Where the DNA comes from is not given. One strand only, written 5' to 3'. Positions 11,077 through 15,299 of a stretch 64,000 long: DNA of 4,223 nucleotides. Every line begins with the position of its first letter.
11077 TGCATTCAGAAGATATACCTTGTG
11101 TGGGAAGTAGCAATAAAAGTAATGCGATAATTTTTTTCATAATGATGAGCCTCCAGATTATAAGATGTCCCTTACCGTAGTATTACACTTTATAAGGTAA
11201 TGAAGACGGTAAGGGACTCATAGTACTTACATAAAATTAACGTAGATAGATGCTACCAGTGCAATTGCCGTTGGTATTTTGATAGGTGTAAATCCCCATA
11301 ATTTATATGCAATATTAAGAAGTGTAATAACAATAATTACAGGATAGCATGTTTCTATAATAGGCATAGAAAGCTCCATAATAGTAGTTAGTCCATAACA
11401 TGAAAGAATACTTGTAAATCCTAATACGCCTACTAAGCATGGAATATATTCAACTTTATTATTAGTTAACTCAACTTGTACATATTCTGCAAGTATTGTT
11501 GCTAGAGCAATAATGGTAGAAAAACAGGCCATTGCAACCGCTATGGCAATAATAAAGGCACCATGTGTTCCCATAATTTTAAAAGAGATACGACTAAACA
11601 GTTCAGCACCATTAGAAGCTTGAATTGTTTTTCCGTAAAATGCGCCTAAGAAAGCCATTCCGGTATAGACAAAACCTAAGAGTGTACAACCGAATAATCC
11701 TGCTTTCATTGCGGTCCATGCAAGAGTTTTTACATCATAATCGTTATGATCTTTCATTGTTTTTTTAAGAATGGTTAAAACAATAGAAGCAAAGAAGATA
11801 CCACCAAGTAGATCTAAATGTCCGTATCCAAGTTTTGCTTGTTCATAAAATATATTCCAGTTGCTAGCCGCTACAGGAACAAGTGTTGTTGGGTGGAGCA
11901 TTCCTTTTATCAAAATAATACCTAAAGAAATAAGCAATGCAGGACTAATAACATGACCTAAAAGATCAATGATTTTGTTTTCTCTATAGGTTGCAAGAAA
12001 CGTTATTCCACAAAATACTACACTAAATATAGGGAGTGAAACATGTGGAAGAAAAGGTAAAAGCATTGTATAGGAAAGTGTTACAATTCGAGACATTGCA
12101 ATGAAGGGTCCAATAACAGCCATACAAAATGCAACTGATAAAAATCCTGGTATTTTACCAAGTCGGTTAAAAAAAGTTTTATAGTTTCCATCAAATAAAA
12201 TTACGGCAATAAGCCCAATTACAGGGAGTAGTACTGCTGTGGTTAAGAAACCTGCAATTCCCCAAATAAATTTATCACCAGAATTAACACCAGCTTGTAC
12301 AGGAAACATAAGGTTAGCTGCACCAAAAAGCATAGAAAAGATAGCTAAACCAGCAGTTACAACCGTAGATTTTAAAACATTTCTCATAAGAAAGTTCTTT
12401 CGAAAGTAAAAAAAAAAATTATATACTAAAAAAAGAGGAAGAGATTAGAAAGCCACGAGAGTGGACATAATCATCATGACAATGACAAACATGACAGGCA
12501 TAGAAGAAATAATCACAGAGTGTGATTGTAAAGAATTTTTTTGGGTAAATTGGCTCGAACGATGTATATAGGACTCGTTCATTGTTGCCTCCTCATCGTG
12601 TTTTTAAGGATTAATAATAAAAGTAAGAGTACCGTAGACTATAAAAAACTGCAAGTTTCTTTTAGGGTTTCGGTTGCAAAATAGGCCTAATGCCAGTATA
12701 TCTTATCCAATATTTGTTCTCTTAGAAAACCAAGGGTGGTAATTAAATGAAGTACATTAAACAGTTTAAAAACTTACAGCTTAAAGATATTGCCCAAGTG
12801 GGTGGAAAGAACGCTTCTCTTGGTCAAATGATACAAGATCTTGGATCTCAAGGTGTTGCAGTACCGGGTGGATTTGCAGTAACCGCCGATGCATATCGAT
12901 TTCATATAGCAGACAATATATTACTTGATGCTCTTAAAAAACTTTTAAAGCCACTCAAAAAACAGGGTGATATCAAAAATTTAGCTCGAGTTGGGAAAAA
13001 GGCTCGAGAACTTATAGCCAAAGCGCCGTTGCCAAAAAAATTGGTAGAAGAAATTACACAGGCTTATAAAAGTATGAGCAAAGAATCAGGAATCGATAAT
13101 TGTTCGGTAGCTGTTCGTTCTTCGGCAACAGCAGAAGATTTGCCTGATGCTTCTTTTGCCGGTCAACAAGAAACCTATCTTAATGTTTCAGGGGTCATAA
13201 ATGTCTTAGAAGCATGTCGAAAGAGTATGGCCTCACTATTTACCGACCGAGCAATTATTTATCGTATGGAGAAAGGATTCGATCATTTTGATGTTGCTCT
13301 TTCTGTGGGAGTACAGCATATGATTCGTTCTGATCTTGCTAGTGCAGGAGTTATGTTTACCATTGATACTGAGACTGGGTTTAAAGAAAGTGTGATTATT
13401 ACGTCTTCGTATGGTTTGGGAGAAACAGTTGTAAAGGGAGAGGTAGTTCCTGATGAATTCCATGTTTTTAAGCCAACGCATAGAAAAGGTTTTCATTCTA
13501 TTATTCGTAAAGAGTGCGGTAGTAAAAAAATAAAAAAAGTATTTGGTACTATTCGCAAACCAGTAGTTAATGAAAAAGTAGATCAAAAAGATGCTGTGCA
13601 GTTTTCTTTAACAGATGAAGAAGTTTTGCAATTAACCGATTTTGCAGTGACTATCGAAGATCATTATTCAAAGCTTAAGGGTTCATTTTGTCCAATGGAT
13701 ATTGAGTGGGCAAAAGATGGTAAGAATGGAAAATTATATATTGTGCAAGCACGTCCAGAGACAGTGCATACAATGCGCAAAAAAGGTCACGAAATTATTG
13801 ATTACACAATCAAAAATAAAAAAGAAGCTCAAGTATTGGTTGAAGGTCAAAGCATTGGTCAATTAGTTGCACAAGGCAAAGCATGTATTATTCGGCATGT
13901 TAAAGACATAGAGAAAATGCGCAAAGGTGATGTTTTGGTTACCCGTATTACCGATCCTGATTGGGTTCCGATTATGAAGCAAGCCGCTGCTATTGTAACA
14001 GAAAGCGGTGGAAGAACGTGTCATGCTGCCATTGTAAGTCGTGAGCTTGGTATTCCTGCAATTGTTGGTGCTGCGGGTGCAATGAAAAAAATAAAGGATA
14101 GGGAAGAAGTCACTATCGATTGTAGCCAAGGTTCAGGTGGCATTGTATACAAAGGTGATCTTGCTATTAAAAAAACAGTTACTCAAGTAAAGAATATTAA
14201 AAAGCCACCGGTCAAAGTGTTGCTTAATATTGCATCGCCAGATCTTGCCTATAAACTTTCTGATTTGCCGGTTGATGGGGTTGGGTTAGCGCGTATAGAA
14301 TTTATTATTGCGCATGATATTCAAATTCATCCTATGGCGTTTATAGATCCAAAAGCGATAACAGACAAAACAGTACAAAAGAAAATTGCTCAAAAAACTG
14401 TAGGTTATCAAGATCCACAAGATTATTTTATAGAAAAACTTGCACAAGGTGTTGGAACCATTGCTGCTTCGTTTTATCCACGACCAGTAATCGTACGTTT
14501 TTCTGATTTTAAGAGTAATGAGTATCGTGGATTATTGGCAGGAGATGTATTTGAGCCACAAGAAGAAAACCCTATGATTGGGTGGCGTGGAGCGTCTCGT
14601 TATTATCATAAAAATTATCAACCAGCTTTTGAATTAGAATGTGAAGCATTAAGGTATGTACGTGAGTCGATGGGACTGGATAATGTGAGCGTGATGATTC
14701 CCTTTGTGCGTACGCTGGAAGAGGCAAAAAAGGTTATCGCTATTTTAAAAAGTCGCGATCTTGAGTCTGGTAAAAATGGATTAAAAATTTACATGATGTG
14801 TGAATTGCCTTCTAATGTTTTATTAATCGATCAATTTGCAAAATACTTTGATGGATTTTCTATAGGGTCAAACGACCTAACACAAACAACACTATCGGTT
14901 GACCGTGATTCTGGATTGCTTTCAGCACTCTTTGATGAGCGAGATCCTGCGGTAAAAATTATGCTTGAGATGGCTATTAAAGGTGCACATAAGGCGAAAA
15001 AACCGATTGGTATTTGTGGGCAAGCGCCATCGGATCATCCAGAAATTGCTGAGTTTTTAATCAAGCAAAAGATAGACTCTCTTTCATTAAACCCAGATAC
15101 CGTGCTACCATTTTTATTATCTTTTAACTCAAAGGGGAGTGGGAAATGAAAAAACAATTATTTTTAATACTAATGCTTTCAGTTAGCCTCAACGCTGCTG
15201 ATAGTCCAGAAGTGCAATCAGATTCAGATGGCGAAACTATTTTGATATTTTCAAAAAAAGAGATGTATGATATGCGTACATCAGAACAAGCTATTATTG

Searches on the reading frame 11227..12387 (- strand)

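Call 79: search_protein_families(library=pfam, proteins=[window:11227-12387:-], max_evalue=0.0001)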
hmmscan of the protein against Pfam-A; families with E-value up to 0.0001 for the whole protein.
window:11227-12387:- (386 aa): 1 family
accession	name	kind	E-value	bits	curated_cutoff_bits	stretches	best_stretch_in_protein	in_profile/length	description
PF05525.19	Branch_AA_trans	-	3.2e-63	214.6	22.3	1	8-379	4-379/429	Branched-chain amino acid transport protein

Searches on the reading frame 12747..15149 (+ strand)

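Call 79: search_protein_families(library=pfam, proteins=[window:12747-15149:+], max_evalue=0.0001)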
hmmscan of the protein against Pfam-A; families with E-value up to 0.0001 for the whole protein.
window:12747-15149:+ (800 aa): 3 families
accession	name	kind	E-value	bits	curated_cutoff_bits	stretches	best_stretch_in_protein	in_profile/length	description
PF01326.24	PPDK_N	-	1.3e-114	383.3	27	1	16-349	2-320/328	Pyruvate phosphate dikinase, AMP/ATP-binding domain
PF02896.24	PEP-utilizers_C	-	4e-62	210.5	22.8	1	480-787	13-282/293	PEP-utilising enzyme, PEP-binding domain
PF00391.29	PEP-utilizers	-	2.4e-28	98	23.1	1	392-462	2-72/72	PEP-utilising enzyme, mobile domain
